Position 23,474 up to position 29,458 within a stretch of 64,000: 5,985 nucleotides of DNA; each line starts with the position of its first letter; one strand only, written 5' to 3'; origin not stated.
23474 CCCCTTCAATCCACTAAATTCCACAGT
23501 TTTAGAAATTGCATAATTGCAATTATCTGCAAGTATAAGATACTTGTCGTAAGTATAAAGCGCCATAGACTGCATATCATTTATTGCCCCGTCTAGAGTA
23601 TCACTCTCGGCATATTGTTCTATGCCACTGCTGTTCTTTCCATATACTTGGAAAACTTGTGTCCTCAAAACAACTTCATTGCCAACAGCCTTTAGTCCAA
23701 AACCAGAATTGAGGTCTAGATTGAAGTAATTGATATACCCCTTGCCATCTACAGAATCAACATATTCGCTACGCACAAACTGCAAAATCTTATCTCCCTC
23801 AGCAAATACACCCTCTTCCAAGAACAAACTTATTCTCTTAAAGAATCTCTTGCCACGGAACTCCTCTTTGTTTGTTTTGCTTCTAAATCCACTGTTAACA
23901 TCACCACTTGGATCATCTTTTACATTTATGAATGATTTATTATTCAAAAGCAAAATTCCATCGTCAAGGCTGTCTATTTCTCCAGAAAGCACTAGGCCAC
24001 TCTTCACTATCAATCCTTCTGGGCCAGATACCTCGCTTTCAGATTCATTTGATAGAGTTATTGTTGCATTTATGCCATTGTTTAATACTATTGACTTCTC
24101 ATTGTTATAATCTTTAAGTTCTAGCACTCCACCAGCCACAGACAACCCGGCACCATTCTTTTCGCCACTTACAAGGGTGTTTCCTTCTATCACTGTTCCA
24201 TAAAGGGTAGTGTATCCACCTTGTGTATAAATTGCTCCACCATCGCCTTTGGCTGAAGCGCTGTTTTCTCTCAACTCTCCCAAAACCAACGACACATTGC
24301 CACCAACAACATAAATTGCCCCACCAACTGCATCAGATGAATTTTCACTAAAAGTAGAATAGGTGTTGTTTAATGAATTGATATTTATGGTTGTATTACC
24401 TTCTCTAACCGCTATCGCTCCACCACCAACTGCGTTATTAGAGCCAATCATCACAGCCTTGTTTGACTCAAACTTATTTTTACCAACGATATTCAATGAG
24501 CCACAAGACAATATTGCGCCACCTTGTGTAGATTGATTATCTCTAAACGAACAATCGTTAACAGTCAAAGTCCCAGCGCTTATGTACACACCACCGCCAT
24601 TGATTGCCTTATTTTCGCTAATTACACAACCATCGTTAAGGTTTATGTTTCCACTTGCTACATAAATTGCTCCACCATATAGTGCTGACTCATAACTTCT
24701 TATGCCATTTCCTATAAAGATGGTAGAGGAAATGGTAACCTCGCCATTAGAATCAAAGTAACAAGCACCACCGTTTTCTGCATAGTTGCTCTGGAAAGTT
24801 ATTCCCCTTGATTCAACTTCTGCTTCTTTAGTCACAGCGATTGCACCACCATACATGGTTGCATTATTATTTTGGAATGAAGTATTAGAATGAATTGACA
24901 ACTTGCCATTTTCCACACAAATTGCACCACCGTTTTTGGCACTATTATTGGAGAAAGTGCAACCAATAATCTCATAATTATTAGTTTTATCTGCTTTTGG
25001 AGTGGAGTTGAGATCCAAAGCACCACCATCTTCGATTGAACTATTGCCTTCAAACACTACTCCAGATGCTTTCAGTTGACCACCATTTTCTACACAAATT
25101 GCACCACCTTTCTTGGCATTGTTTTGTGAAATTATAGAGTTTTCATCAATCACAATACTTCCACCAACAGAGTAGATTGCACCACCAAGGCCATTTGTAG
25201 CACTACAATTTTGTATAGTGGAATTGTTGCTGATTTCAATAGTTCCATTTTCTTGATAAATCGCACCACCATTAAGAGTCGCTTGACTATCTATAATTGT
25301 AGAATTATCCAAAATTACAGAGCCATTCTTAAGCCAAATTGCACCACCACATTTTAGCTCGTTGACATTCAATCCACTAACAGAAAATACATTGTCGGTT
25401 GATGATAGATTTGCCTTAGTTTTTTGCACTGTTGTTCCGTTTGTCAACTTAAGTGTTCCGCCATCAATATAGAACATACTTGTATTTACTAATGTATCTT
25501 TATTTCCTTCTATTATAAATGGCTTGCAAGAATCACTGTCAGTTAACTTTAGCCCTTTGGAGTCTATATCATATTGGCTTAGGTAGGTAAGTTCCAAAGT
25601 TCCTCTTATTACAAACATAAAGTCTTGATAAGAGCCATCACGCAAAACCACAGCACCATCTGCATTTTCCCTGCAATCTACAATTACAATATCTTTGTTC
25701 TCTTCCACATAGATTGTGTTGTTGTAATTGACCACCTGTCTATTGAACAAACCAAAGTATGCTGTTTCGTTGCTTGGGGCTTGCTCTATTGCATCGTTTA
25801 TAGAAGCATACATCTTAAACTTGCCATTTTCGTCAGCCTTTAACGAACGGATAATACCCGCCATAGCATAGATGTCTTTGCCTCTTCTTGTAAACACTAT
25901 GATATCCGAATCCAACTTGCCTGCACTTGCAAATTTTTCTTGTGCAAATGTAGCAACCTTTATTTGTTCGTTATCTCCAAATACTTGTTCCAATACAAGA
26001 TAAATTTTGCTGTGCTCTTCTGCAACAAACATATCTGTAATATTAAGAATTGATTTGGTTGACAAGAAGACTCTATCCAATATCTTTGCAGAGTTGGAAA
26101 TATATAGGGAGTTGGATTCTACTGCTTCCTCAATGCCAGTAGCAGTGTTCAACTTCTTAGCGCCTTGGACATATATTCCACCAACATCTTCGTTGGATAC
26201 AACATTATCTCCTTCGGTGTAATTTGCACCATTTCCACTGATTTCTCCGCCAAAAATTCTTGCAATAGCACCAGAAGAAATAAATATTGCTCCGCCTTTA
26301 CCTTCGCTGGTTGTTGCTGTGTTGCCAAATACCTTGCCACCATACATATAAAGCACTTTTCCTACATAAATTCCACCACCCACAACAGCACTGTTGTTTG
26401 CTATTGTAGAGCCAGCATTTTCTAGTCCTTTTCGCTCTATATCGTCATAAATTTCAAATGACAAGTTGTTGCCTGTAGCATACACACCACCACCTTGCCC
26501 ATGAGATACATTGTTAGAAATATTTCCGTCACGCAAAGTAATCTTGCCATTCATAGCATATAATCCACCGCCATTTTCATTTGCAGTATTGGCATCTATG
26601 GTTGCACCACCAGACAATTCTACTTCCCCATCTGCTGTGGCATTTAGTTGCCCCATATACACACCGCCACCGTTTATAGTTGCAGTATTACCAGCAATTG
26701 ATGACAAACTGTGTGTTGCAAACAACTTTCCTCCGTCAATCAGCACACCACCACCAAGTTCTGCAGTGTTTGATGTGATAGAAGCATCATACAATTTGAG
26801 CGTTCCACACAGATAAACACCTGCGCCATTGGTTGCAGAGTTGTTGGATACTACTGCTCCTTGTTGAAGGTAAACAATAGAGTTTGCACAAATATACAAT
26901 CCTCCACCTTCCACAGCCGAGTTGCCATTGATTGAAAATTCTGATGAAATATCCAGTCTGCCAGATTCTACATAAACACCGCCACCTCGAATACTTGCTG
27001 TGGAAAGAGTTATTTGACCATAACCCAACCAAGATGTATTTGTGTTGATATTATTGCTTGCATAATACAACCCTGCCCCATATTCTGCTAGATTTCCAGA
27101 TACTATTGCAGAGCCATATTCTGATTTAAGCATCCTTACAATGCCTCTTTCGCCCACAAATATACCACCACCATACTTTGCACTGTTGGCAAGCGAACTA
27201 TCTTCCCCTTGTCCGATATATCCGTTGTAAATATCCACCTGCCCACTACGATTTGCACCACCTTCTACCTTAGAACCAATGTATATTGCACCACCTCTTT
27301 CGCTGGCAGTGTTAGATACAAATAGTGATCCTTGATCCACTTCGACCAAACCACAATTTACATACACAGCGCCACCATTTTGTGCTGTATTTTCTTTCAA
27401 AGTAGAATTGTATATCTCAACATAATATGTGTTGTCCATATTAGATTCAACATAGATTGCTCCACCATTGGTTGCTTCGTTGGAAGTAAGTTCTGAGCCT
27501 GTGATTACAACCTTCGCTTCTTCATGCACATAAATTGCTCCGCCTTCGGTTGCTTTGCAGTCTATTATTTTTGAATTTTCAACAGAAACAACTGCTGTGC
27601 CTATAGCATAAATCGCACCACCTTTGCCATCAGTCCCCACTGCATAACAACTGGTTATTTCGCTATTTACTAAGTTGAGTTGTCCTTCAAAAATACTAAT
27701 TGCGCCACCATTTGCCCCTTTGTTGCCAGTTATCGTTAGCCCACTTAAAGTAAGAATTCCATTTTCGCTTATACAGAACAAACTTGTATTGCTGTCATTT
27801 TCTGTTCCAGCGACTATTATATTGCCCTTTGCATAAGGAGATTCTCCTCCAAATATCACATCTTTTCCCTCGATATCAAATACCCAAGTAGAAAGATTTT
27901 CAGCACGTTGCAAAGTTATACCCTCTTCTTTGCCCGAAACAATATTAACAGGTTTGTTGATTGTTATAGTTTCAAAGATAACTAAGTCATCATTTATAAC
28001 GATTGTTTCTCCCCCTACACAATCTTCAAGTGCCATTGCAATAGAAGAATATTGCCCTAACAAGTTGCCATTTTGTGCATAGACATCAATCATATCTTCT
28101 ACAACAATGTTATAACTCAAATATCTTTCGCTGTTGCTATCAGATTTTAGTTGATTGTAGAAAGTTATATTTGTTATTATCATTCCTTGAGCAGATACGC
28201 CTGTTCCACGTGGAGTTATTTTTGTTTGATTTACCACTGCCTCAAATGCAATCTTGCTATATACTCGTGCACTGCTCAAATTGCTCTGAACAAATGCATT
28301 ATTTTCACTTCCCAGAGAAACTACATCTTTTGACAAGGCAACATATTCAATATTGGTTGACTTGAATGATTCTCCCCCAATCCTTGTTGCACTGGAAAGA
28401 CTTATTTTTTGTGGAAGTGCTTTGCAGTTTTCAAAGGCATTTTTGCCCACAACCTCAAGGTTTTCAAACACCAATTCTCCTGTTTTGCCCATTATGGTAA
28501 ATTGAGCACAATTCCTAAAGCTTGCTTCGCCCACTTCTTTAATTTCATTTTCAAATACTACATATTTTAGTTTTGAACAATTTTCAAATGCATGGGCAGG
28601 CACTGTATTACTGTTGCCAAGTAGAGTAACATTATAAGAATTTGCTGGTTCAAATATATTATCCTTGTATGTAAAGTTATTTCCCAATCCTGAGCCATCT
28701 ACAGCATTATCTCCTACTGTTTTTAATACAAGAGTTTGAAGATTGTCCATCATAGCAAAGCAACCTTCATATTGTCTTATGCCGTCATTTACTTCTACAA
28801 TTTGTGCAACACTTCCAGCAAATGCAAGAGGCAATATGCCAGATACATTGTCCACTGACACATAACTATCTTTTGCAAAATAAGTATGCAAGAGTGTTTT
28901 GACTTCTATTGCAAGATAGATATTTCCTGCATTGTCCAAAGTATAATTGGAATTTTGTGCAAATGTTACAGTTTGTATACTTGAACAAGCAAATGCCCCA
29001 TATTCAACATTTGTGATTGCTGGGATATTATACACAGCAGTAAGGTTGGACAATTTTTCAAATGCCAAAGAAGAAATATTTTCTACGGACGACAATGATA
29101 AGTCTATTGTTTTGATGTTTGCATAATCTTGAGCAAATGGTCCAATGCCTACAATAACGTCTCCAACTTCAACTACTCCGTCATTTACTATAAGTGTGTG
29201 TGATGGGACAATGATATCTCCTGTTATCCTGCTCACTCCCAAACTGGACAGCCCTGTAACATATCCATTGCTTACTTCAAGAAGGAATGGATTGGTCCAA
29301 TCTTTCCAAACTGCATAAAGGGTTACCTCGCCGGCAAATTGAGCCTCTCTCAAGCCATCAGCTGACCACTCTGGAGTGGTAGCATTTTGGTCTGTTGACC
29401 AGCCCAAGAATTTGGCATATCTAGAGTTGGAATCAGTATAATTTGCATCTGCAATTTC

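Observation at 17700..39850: Seven-fold 'cap + PMP beta-helix + tail' modular architecture with a clear polarity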

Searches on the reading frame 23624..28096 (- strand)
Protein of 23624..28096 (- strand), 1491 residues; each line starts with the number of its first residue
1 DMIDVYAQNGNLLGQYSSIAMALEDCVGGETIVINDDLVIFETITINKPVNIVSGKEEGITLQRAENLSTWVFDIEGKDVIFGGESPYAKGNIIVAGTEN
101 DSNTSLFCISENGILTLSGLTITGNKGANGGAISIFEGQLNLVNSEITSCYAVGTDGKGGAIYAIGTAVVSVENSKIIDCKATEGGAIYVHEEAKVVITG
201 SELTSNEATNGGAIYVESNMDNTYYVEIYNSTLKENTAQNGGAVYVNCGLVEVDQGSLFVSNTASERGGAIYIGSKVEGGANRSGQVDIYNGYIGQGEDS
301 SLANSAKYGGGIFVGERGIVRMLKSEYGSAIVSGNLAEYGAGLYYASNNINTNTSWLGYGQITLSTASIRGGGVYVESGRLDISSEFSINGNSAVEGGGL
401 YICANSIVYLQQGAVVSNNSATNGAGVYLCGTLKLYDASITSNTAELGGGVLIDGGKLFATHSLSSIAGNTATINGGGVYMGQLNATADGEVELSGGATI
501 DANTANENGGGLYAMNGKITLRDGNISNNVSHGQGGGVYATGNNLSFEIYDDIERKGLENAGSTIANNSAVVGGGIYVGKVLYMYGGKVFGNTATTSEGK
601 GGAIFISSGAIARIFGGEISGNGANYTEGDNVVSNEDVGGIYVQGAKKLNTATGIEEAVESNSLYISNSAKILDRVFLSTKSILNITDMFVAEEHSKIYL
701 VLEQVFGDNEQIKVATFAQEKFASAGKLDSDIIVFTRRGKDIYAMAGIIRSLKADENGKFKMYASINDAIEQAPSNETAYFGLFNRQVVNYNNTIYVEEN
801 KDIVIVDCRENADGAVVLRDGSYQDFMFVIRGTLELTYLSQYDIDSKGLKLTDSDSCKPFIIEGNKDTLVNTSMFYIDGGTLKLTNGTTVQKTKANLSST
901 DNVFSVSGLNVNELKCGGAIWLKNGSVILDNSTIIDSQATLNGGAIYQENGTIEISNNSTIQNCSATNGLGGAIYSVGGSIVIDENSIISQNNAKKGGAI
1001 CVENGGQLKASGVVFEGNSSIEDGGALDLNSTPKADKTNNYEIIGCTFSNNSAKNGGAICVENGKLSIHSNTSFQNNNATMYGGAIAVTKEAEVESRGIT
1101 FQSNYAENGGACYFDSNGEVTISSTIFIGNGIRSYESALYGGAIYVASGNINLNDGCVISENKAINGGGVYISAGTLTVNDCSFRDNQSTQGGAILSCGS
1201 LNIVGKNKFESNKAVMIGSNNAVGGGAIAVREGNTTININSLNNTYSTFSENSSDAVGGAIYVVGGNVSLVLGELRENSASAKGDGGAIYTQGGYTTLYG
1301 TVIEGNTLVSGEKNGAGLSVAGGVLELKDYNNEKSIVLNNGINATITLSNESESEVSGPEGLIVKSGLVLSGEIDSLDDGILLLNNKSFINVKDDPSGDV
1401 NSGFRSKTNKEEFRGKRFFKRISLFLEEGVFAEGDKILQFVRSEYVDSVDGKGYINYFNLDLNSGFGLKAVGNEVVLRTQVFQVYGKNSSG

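Call 35: find_related_loci(query=window:23624-28096:-, collection=genome_contigs, flank=10000)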
Query window:23624-28096:- (1491 aa) in genome_contigs; peptide patterns used: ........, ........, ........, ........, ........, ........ (x = any residue, [..] = any of these).
34 stretches matched a pattern; 3 encode a relative of the query (tblastn E <= 1e-3); 3 distinct loci.
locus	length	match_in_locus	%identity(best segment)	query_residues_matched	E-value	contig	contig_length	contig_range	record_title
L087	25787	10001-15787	76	1-1487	0e+0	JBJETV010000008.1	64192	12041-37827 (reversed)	MAG: Christensenellales bacterium isolate LOHA39_bin.010 NODE_219_length_64192_cov_10.692798, whole genome shotgun seque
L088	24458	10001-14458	50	1-1487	0e+0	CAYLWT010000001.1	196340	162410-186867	MAG TPA_asm: uncultured Christensenella sp. isolate binchicken_co354_299 genome assembly, contig: NODE_11_length_196340_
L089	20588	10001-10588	35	970-1291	4e-9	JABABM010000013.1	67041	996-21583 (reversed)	MAG: Phycisphaerales bacterium isolate bin61s NODE_13_length_67041_cov_5.904831, whole genome shotgun sequence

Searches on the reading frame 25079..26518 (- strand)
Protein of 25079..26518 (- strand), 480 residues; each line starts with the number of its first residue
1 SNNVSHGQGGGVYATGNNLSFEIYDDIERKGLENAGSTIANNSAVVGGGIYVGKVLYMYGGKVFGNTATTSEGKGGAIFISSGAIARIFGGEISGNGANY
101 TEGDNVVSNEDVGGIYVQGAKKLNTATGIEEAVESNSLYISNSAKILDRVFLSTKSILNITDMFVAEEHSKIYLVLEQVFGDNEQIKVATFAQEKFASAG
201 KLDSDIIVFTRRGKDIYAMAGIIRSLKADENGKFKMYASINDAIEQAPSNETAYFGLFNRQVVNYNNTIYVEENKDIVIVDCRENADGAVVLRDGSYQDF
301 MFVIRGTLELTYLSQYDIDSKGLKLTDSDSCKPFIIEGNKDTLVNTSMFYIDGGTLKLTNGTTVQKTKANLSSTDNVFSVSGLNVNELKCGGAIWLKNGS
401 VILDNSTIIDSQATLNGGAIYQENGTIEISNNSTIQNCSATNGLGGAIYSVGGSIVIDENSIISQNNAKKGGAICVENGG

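Call 26: find_homologous_proteins(query=window:25079-26518:-, max_evalue=0.001)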
Query window:25079-26518:- (480 aa): 57 proteins with E <= 0.001 among 8000 candidates.
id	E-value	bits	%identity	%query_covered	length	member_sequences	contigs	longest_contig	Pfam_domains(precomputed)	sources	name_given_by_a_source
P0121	3.0e-20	91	29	33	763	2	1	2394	PF02415.24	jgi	-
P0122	3.0e-18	84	33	26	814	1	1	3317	PF02415.24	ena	-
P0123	1.4e-14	72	32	32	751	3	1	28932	PF02415.24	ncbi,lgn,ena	-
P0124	3.5e-13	67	43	18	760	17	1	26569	-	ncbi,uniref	ncbi:beta strand repeat-containing protein [Methanoregula sp.]|uniref:beta strand repeat-containing 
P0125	3.6e-13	67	38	19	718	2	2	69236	PF13229.13,PF02415.24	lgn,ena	-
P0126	1.6e-12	65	38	20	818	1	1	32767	PF02415.24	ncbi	-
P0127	5.9e-12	63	42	19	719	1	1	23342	PF13229.13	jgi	jgi:hypothetical protein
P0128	1.3e-10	59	38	18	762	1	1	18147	PF02415.24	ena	-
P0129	2.2e-9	55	35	19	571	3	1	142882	PF02415.24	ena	-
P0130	2.4e-9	55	34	20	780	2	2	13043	PF13229.13,PF02415.24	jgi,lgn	jgi:predicted outer membrane repeat protein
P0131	4.5e-9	54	34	38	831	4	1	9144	PF02415.24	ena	-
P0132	5.5e-9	54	40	19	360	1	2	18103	PF02415.24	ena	-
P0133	6.9e-9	53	37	26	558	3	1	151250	PF02415.24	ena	-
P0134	8.1e-9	53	37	22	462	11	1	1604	PF02415.24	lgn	-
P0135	2.0e-8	52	27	43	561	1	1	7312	PF13229.13,PF02415.24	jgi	jgi:parallel beta-helix repeat protein/predicted outer membrane repeat protein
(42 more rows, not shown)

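Call 73: predict_structure(alignment_id=A2)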
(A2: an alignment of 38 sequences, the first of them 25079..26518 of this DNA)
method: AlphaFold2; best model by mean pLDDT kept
length: 480 residues; sequences in the alignment: 38
mean_pLDDT: 71.3   pTM: 0.65
mean pLDDT of the five models: 71.3, 68.9, 68.2, 67.5, 66.0
residues with pLDDT >= 90: 106; 70-90: 164; 50-70: 125; < 50: 85
segments of 3 or more residues with pLDDT < 50: 1-10, 15-29, 162-170, 179-204, 220-228, 285-289
pLDDT, mean of each block of 10 residues (from residue 1): 38 45 36 72 84 85 86 82 84 81 54 75 73 69 74 65 47 51 40 41 52 54 48 56 72 66 60 82 52 54 88 77 60 74 76 94 89 61 70 92 96 93 97 96 94 96 95 92
secondary structure, 60 per line:
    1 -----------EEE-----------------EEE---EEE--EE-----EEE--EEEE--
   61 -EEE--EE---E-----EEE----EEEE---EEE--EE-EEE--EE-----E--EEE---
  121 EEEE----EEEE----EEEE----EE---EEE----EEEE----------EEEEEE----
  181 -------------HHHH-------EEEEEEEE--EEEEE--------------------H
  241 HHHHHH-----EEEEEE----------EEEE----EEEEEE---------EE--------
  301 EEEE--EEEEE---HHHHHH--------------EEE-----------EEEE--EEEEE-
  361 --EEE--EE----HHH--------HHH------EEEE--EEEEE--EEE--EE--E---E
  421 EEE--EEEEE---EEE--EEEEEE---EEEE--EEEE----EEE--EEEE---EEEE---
elements in order: E12-14 E32-34 E38-40 E50-52 E55-58 E62-64 E78-80 E85-88 E92-94 E100-102 E115-117 E121-124 E129-132 E137-140 E150-152 E157-160 E171-176 H194-197 E205-212 E215-219 H240-246 E252-257 E268-271 E276-281 E301-304 E307-311 H315-320 E335-337 E349-352 E355-359 E363-365 E394-397 E400-404 E407-409 E420-423 E426-430 E434-436 E439-444 E448-451 E454-457 E462-464 E467-470 E474-477

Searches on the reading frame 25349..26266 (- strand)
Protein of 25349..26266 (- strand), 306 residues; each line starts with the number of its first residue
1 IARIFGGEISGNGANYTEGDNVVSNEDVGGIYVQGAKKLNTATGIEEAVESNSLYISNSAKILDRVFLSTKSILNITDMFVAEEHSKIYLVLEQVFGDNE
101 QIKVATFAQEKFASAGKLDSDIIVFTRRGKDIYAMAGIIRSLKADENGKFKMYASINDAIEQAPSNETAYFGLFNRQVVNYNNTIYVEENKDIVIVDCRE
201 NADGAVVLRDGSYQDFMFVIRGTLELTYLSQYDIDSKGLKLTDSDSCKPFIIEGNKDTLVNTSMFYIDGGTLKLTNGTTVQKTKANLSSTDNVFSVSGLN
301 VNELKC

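Call 58: search_protein_representatives(protein=window:25349-26266:-)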
Query: 306 residues. Proteins with E-value up to 0.001 (for the whole library): 2; up to 1e-10: 2; up to 1e-30: 2. The best 2 are listed.
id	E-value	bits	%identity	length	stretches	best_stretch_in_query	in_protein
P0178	2.6e-100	351.6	63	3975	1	4-297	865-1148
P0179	2.9e-31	125.1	100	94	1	1-66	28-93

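Call 61: find_homologous_proteins(query=window:25349-26266:-, max_evalue=0.001)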
Query window:25349-26266:-: 1304 candidates shared short words with the query, none scored E <= 0.001.

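Call 66: list_cluster_members(proteins=[P0178, P0012, P0005, P0004])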
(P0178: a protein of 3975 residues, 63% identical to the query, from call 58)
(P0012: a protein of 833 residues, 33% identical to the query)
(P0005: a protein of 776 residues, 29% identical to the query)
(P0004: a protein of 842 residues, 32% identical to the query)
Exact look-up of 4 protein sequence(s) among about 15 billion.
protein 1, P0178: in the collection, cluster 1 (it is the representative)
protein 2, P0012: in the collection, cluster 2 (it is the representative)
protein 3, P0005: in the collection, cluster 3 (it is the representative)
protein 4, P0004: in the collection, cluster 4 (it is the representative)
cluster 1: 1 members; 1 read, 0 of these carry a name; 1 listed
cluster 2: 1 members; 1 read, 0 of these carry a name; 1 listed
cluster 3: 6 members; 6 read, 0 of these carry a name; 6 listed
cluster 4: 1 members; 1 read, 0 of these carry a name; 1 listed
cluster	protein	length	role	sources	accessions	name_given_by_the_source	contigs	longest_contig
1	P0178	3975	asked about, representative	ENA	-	-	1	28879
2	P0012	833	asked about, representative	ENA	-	-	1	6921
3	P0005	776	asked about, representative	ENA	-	-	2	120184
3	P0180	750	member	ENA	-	-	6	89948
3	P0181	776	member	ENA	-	-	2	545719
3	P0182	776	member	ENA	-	-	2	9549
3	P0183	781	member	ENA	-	-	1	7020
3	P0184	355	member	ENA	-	-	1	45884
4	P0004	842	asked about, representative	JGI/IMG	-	-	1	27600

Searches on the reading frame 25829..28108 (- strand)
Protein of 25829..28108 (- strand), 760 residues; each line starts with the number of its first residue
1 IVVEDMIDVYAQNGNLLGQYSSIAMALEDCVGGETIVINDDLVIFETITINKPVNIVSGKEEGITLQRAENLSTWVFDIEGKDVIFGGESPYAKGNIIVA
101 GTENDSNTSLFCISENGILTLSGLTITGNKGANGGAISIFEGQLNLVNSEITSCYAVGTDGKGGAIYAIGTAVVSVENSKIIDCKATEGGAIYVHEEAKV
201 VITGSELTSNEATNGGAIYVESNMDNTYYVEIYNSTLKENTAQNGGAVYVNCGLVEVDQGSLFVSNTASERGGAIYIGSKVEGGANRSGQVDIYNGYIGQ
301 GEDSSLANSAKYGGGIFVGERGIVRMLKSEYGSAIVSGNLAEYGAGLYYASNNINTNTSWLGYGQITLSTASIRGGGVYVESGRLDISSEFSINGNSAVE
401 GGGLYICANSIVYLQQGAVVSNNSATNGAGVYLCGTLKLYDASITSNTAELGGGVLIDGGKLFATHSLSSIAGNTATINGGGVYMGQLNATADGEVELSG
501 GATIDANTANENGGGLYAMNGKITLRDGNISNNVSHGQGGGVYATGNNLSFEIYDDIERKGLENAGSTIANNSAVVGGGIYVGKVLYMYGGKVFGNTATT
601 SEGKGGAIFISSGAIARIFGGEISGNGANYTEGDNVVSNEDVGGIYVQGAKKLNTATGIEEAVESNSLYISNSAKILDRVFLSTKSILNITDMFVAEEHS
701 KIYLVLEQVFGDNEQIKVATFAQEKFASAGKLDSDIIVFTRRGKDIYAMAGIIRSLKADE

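Call 7: search_protein_families(library=pfam, proteins=[window:25829-28108:-], max_evalue=0.01)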
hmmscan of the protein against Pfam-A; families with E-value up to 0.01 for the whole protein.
window:25829-28108:- (760 aa): 1 family
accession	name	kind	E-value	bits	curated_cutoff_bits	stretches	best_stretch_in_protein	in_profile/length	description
PF02415.23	Chlam_PMP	-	7.2e-11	41.6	20.6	0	261-277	2-18/19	Chlamydia polymorphic membrane protein (Chlamydia_PMP) repeat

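Call 22: search_protein_families(library=ncbifam, proteins=[window:25844-28096:-], max_evalue=1)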
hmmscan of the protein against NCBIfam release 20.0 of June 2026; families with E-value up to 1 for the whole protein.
window:25844-28096:- (751 aa): 1 family
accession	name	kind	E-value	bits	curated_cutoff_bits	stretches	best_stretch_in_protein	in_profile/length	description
TIGR01376.1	POMP_repeat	repeat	5.7e-06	25.9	15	2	258-272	6-20/28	polymorphic outer membrane protein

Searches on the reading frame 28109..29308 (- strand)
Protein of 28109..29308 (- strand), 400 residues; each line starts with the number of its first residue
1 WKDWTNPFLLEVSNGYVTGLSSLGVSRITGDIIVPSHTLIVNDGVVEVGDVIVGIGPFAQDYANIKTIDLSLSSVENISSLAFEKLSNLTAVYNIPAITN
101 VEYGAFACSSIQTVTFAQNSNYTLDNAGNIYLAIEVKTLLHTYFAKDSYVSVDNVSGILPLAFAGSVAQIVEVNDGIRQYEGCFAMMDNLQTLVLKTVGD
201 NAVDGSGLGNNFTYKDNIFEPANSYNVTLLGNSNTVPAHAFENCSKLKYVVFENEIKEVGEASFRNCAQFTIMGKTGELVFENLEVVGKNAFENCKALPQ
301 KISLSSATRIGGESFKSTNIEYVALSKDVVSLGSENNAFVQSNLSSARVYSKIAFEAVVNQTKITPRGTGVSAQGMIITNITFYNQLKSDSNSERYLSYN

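Call 6: search_protein_families(library=pfam, proteins=[window:28109-29308:-], max_evalue=0.01)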
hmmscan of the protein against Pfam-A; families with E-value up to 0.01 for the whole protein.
window:28109-29308:- (400 aa): 2 families
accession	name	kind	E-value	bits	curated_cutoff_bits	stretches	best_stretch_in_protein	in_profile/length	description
PF13306.12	LRR_5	-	4e-24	85.4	27.7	3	215-343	4-125/127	BspA type Leucine rich repeat region (6 copies)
PF13855.12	LRR_8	-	1.4e-05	25.2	27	0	63-90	25-52/61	Leucine rich repeat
